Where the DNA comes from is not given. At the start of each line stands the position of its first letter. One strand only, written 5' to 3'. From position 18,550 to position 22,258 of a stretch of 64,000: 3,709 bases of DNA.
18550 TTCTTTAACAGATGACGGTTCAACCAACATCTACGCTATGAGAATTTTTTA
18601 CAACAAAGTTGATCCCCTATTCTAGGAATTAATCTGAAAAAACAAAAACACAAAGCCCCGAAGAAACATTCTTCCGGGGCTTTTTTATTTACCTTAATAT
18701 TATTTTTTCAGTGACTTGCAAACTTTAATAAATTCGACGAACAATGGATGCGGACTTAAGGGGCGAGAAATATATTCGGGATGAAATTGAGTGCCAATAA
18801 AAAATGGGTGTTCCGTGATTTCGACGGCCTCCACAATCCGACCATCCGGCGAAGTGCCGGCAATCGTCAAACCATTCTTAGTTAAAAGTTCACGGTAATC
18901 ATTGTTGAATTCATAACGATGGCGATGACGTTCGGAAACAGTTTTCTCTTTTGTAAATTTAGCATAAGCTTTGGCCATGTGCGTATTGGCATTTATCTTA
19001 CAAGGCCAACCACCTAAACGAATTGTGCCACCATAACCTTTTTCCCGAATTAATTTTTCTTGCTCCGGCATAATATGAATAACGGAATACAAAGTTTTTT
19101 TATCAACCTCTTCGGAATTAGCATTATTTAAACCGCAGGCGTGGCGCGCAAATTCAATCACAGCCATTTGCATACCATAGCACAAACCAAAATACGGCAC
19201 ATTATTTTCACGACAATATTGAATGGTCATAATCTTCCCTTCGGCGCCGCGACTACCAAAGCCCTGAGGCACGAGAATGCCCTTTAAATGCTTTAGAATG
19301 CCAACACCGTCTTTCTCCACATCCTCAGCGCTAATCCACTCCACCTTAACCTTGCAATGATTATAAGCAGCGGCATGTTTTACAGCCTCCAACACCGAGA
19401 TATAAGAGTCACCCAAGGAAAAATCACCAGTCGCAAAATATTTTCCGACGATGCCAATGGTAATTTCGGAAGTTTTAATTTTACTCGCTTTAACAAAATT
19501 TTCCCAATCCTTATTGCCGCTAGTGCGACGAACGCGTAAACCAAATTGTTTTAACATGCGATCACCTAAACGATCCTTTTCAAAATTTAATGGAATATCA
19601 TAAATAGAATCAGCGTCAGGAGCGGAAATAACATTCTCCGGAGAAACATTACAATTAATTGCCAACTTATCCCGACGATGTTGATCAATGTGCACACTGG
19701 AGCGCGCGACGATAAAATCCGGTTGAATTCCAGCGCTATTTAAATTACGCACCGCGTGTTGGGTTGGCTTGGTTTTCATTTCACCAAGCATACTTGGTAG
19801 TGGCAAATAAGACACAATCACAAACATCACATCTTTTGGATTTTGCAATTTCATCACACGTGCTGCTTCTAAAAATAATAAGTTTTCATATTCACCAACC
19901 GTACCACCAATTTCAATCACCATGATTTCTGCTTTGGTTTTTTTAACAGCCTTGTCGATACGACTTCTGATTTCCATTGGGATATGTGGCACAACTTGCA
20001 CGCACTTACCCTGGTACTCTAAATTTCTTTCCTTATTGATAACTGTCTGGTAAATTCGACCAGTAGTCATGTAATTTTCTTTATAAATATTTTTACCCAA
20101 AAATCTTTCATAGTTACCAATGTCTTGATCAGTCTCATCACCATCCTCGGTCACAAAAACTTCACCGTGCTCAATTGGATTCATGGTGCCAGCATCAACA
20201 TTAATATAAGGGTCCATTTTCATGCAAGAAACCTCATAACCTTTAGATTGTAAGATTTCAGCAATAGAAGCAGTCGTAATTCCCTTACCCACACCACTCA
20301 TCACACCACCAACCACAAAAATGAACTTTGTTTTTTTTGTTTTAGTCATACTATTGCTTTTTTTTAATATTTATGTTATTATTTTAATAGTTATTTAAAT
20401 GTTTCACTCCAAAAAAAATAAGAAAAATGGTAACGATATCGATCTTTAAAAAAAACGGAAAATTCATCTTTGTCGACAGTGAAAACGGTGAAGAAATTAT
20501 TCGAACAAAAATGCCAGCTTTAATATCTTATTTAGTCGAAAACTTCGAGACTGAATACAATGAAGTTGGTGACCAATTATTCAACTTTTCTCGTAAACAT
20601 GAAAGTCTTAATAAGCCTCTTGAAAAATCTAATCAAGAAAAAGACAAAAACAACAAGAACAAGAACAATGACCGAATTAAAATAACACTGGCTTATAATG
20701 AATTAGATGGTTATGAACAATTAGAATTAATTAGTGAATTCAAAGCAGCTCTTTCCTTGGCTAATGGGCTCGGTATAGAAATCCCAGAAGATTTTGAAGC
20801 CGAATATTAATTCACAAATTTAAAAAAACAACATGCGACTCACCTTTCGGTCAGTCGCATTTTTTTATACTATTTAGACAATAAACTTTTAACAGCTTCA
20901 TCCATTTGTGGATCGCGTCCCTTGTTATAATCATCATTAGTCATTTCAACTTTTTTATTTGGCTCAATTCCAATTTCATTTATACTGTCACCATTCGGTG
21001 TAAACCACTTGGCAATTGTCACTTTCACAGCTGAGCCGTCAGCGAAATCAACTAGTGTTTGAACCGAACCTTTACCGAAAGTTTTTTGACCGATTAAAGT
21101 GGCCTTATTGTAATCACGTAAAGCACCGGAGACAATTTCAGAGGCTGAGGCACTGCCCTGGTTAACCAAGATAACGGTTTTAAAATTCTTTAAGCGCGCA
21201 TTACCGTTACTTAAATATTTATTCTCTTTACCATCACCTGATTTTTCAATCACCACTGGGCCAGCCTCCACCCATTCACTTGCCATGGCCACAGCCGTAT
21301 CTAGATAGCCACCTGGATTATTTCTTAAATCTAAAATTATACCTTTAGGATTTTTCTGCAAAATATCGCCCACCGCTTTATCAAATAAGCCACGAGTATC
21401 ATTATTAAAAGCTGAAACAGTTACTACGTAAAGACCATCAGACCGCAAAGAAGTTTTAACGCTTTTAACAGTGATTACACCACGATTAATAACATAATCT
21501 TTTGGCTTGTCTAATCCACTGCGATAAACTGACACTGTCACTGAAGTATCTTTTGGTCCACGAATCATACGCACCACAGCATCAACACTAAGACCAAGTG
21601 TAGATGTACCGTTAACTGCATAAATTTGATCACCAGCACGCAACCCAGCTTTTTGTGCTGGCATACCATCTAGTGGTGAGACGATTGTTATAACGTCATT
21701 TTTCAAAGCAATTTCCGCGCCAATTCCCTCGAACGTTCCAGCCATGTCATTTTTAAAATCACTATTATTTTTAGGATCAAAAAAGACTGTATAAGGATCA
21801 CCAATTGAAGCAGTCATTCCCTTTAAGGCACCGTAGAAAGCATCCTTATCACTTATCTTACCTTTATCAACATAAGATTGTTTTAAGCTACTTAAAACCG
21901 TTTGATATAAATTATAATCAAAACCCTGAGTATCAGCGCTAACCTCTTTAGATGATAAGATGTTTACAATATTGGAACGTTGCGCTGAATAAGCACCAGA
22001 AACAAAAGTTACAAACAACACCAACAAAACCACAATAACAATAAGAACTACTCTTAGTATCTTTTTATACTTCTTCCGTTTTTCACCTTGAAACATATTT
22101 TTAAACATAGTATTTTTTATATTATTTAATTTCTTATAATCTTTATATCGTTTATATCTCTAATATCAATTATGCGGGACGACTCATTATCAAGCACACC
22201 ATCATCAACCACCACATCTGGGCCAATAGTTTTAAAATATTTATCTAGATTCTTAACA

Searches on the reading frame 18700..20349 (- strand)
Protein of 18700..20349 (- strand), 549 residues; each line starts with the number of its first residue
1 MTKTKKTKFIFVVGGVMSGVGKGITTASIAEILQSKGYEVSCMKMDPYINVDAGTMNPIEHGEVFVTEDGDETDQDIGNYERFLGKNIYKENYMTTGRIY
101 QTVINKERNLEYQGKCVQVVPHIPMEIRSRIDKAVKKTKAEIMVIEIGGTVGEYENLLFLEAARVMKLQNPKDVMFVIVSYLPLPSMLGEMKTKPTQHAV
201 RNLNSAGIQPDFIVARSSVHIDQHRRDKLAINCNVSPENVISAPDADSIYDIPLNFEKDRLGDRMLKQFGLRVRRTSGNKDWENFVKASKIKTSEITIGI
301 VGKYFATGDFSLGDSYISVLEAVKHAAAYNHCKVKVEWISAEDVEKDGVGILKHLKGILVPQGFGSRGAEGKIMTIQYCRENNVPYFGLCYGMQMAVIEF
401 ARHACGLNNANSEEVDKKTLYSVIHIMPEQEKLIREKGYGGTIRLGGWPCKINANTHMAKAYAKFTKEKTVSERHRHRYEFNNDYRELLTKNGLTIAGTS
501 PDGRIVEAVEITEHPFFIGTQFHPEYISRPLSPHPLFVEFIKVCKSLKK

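Call 64: search_protein_families(library=pfam, proteins=[window:18700-20349:-], max_evalue=0.00001)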
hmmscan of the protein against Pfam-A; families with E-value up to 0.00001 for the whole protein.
window:18700-20349:- (549 aa): 3 families
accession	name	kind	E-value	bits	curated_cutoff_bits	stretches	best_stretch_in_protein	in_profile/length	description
PF06418.20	CTP_synth_N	-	3e-107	358.4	26.1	1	8-271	1-265/265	CTP synthase N-terminus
PF00117.34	GATase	-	1.4e-37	129.7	22.8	1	314-542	4-189/190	Glutamine amidotransferase class-I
PF07722.19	Peptidase_C26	-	5.8e-08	33.2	20.5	1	373-525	95-219/219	Peptidase C26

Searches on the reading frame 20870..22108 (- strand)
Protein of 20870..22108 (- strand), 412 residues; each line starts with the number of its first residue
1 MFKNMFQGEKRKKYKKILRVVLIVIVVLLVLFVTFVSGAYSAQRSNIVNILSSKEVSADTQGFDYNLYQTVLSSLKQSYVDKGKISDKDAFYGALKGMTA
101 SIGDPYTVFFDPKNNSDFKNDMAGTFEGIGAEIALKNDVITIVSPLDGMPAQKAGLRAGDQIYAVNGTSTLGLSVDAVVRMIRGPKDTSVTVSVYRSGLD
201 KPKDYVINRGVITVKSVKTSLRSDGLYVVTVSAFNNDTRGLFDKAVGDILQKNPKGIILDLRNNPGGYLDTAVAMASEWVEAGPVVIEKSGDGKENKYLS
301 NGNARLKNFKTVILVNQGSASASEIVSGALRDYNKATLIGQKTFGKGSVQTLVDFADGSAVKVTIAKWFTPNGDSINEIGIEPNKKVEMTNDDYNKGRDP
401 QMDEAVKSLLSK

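Call 64: search_protein_families(library=pfam, proteins=[window:20870-22108:-], max_evalue=0.00001)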
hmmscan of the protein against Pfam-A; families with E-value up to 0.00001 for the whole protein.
window:20870-22108:- (412 aa): 4 families
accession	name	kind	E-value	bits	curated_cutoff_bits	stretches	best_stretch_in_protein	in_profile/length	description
PF03572.23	Peptidase_S41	-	1.1e-48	165.3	24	1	228-386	4-164/165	Peptidase family S41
PF17820.7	PDZ_6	-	9e-14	51.4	27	1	142-196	2-54/54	PDZ domain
PF00595.29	PDZ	-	8.7e-12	45.7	23.2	1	127-194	10-80/81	PDZ domain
PF13180.12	PDZ_2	-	9.5e-08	32.7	27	1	129-199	3-72/80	PDZ domain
